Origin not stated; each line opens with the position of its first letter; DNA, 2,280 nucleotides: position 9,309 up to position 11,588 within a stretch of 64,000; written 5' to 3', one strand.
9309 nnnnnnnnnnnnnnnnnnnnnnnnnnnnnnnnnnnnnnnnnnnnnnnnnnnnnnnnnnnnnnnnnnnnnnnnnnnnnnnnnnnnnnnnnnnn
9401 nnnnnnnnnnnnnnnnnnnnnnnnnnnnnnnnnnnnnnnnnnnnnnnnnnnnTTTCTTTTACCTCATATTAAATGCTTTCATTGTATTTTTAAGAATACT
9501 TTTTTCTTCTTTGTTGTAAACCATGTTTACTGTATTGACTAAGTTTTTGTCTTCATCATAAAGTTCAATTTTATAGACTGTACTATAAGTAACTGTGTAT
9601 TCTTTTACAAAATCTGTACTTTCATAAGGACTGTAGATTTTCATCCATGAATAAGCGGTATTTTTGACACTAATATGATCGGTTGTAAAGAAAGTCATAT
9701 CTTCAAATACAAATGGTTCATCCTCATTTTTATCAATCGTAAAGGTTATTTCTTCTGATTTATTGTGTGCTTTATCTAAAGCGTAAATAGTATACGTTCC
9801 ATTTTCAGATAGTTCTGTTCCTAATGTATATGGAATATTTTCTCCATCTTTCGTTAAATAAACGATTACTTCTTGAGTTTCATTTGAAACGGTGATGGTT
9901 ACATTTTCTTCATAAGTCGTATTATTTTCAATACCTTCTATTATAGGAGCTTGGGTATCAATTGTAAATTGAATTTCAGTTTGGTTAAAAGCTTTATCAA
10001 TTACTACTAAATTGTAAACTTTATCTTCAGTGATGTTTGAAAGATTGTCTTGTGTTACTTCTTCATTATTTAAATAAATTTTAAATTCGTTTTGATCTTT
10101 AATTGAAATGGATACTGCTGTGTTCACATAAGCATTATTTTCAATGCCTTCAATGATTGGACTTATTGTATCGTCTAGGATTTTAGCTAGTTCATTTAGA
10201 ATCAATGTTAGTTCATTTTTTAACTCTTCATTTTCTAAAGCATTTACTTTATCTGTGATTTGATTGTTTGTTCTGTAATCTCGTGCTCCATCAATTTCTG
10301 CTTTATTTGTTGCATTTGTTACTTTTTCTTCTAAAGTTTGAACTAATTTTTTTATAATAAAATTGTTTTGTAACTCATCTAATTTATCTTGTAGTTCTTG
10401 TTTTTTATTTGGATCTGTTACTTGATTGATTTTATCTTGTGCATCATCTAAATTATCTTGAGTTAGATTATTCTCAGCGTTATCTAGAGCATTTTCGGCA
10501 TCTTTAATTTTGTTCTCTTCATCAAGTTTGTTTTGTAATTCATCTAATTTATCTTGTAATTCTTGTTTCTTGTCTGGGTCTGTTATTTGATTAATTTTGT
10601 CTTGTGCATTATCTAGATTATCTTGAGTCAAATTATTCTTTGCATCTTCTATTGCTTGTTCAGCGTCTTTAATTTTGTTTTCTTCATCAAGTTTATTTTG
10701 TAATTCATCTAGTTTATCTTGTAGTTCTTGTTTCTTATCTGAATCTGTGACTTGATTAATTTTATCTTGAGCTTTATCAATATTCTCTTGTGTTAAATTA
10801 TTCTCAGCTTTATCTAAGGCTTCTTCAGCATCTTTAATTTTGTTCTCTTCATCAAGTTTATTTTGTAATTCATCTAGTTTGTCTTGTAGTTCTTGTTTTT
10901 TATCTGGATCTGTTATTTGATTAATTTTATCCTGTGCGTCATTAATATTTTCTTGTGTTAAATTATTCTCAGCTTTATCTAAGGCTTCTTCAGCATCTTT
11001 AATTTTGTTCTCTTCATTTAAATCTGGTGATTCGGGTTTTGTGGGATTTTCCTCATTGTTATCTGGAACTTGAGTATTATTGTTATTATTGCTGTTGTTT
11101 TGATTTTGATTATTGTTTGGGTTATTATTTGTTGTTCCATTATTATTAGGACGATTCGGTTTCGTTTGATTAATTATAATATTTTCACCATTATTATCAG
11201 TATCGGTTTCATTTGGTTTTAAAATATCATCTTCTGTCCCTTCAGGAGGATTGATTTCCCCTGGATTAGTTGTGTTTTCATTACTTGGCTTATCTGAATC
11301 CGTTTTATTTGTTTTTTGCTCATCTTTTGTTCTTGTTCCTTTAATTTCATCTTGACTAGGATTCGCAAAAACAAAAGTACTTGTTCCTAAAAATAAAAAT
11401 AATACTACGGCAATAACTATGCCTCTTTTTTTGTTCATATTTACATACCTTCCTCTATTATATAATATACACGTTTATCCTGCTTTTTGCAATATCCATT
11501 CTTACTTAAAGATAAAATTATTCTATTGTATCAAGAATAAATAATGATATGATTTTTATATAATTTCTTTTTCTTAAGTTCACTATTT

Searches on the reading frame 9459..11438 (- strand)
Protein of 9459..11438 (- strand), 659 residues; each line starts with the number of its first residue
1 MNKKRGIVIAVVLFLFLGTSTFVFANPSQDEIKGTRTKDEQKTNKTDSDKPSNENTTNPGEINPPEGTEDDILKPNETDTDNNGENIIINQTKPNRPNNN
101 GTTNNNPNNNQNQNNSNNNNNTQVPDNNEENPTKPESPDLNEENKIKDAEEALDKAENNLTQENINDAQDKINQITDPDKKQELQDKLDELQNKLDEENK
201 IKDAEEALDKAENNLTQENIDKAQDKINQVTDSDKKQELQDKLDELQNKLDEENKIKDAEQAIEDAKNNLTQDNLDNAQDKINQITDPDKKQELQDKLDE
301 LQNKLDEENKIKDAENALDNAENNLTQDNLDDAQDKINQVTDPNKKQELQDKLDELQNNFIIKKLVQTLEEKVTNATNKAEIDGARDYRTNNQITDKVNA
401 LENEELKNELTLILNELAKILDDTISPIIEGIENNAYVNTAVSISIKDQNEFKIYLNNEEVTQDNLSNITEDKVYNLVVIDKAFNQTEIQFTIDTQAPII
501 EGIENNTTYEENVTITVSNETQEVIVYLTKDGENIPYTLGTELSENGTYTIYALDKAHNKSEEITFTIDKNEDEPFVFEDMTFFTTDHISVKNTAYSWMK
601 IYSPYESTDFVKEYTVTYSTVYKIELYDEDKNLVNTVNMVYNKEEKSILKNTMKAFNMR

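Call 89: search_protein_families(library=pfam, proteins=[window:9459-11438:-], max_evalue=0.001)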
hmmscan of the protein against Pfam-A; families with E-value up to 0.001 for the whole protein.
window:9459-11438:- (659 aa): 3 families
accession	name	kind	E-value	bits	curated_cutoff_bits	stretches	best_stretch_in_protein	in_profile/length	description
PF08663.15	HalX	-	1e-05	26.3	23.2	0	230-255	31-56/68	HalX domain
PF15456.11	Uds1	-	0.00017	22.3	28.8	0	181-235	30-89/123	Up-regulated During Septation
PF19908.4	DUF6381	-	0.0006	20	26.6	0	173-203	26-56/62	Family of unknown function (DUF6381)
